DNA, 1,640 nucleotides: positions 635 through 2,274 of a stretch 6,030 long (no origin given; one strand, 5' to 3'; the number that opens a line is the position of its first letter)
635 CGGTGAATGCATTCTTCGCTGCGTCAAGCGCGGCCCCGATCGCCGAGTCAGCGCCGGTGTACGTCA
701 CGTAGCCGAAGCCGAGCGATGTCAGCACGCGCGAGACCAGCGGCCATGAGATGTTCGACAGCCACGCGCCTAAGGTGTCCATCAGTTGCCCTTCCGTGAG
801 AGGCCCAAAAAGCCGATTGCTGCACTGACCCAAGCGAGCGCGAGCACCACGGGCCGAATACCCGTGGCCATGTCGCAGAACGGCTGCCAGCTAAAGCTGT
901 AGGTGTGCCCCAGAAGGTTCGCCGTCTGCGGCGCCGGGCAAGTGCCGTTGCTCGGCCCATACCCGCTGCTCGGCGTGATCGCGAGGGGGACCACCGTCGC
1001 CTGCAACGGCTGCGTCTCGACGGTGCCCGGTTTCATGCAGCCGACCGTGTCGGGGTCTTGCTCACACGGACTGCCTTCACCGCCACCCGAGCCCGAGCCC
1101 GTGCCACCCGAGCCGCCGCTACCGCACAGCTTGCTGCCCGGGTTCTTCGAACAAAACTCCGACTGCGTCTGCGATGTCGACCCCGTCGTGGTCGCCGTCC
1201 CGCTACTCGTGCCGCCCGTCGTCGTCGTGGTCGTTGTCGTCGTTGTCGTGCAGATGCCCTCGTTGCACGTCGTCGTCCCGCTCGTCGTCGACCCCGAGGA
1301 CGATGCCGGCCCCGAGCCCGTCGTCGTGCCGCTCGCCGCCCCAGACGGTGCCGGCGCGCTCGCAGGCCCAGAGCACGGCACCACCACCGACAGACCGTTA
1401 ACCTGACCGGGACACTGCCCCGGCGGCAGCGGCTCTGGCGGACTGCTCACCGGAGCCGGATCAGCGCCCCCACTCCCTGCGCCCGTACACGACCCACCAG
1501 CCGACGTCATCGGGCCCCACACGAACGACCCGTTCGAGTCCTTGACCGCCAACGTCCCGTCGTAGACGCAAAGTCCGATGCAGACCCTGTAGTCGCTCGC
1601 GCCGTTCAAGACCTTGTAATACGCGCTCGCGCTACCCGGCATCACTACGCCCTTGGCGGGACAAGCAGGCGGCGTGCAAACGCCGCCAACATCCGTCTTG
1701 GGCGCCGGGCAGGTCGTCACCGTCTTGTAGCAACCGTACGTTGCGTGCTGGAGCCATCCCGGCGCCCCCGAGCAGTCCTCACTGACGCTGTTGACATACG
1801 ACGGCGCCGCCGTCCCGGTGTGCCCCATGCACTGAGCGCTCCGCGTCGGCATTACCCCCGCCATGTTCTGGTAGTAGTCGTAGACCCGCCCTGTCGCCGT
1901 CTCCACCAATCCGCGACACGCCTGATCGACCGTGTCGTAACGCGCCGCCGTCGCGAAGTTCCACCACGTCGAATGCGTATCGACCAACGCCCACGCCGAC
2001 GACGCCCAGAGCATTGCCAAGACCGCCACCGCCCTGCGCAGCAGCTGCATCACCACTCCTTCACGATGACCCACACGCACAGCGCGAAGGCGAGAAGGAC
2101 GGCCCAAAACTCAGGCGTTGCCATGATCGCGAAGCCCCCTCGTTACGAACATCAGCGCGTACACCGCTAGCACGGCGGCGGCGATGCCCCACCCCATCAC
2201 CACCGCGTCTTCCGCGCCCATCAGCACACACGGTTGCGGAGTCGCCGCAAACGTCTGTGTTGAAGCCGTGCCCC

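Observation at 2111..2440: Second coat-like gene: an ~80-aa N-terminal domain on a pVIII-paralogous anchor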

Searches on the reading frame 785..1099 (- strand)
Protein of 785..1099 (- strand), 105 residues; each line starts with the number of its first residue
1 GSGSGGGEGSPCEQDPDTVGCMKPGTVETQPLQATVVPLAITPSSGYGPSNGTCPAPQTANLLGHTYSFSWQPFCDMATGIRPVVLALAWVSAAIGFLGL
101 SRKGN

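Call 64: search_dna_similar(query=window:785-1099:-, collection=phages, mode=protein, max_evalue=1, max_rows=40, rows=spread)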
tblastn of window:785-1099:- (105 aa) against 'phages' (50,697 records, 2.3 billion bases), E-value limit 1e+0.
Records with a match: 46; places in all: 46; records where one place covers at least 80% of the query: 34.
Best place of each record, by identity: <60% 46.
By first word of the organism name: Ralstonia 27; Inovirus 12; Inoviridae 1; Aeromonas 1; Pseudomonas 1; Dulem 1; Acinetobacter 1; Shewanella 1; Phage 1.
By host as written in the record: Ralstonia solanacearum 22; Homo sapiens 12; - 3; Ralstonia solanacearum R470 1; Ralstonia solanacearum R300, UW27 1; Ralstonia solanacearum R355 1; Ralstonia solanacearum species complex 1; Aeromonas caviae FDAARGOS_75 1; and 4 more.
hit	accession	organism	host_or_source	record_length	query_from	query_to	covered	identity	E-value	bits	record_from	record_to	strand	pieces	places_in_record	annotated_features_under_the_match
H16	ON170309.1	Ralstonia phage YO182_1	Ralstonia solanacearum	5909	11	104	90%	37.9%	3e-13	69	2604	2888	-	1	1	record has no annotation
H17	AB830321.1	Ralstonia phage RSS20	Ralstonia solanacearum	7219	12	104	89%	37.2%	1e-12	67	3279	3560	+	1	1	hypothetical protein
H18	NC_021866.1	Ralstonia phage RSS20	Ralstonia solanacearum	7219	12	104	89%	37.2%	1e-12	67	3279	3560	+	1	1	hypothetical protein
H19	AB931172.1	Ralstonia phage RS611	Ralstonia solanacearum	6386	12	104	89%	37.2%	1e-12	67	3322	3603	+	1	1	hypothetical protein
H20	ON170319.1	Ralstonia phage YO187_4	Ralstonia solanacearum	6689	12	104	89%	37.2%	1e-12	67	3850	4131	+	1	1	record has no annotation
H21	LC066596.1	Ralstonia phage RSS-TH1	Ralstonia solanacearum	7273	12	104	89%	37.2%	1e-12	67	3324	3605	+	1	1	hypothetical protein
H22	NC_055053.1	Ralstonia phage RSS-TH1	Ralstonia solanacearum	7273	12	104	89%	37.2%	1e-12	67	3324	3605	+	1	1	hypothetical protein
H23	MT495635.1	Ralstonia phage RSBg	Ralstonia solanacearum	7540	12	104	89%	37.2%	2e-12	67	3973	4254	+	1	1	pIII protein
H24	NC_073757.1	Ralstonia phage RSBg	Ralstonia solanacearum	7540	12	104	89%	37.2%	2e-12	67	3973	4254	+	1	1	pIII protein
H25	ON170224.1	Ralstonia phage YO131_4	Ralstonia solanacearum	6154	12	104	89%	37.2%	2e-12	67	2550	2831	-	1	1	record has no annotation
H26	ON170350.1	Ralstonia phage YO378_2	Ralstonia solanacearum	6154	12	104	89%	37.2%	2e-12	67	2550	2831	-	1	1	record has no annotation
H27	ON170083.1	Ralstonia phage YO040_2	Ralstonia solanacearum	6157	12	104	89%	37.2%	2e-12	67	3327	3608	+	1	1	record has no annotation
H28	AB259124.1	Ralstonia phage RSS1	-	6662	12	104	89%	37.2%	2e-12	67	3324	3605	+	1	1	hypothetical protein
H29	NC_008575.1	Ralstonia phage RSS1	Ralstonia solanacearum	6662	12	104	89%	37.2%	2e-12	67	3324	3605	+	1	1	hypothetical protein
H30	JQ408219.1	Ralstonia phage RSS0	Ralstonia solanacearum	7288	12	104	89%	37.2%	2e-12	67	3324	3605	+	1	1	hypothetical protein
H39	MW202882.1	Inoviridae sp.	Manatee Spring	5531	12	104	89%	35.4%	6e-8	54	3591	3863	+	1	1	attachment protein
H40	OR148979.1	Inovirus D_HF3_10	Homo sapiens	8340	12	95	80%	37.1%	4e-11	63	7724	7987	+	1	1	attachment protein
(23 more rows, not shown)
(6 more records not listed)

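Call 65: get_annotated_region(hit=H23, flank=3000)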
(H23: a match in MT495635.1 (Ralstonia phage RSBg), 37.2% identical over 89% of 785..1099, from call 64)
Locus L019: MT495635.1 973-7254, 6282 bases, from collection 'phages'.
description: Ralstonia phage RSBg, complete genome.
organism: Ralstonia phage RSBg (NCBI taxid 2750264)
taxonomy: Viruses; Monodnaviria; Loebvirae; Hofneiviricota; Faserviricetes; Tubulavirales; Inoviridae; Restivirus; Restivirus RSBg
host: Ralstonia solanacearum; source: -; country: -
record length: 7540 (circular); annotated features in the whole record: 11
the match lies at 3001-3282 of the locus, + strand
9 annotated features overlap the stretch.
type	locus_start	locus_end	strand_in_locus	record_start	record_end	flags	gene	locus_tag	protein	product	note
CDS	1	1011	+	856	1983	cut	-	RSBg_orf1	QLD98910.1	hypothetical protein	-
CDS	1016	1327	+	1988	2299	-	-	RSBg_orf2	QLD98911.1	hypothetical protein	-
CDS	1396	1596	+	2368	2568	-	-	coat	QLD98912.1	major coat protein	-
CDS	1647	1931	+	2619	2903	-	-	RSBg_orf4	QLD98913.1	hypothetical protein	-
CDS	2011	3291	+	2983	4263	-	-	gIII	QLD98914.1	pIII protein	-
CDS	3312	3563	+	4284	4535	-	-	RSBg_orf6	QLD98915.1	hypothetical protein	-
CDS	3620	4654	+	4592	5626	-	-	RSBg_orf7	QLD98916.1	hypothetical protein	-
CDS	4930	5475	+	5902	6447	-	-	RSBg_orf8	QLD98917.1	hypothetical protein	-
CDS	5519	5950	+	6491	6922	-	-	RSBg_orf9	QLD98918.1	hypothetical protein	-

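Call 66: get_annotated_region(hit=H40, flank=3500)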
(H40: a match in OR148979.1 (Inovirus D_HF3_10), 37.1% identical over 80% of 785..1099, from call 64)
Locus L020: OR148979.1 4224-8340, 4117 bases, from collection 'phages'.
description: Inovirus D_HF3_10, complete genome.
organism: Inovirus D_HF3_10 (NCBI taxid 3071150)
taxonomy: Viruses; Monodnaviria; Loebvirae; Hofneiviricota; Faserviricetes; Tubulavirales; Inoviridae; Inovirus
host: Homo sapiens; source: saliva (passive drool collection); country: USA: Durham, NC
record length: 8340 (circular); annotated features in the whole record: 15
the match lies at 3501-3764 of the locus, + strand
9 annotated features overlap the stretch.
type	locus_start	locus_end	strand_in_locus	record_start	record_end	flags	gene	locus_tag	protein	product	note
CDS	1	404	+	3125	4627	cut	-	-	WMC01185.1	replication initiation factor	-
CDS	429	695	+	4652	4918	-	-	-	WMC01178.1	hypothetical protein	-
CDS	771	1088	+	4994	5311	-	-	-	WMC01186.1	RstB protein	-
CDS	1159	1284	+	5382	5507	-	-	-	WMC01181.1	hypothetical protein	-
CDS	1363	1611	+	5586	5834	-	-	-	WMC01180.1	hypothetical protein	-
CDS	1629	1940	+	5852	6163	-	-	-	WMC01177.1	hypothetical protein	-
CDS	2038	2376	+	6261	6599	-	-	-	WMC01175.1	hypothetical protein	-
CDS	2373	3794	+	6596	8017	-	-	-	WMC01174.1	attachment protein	-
CDS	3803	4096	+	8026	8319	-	-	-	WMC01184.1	minor head virion protein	Minor Head Virion Protein G6P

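Call 67: get_annotated_region(hit=H39, flank=3000)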
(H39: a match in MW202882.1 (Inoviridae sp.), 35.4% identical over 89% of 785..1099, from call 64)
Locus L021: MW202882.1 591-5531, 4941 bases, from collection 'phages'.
description: Inoviridae sp. isolate ctiKU136, complete genome.
organism: Inoviridae sp. (NCBI taxid 2219103)
taxonomy: Viruses; Monodnaviria; Loebvirae; Hofneiviricota; Faserviricetes; Tubulavirales; Inoviridae
host: -; source: Manatee Spring; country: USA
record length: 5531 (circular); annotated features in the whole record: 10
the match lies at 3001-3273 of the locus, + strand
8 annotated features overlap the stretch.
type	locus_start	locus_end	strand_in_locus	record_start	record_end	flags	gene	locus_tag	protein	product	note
CDS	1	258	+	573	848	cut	-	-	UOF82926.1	hypothetical protein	-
CDS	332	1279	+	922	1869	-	-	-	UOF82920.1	putative rep protein (duF1424)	-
CDS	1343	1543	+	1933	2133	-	-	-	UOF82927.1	coat protein B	-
CDS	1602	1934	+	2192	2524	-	-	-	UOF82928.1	hypothetical protein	-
CDS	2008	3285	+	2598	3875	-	-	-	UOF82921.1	attachment protein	-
CDS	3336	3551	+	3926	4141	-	-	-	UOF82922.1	minor head virion protein G6P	-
CDS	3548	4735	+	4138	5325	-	-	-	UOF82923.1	zonular occludens toxin (zot)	-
CDS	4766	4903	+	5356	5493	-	-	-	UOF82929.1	hypothetical protein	-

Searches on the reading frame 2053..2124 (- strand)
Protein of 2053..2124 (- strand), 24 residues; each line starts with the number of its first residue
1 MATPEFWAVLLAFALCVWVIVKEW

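Call 53: search_protein_families(library=phrogs, proteins=[window:2053-2124:-], max_evalue=1)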
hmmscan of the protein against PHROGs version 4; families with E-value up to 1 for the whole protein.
seq(24 aa): 0 families
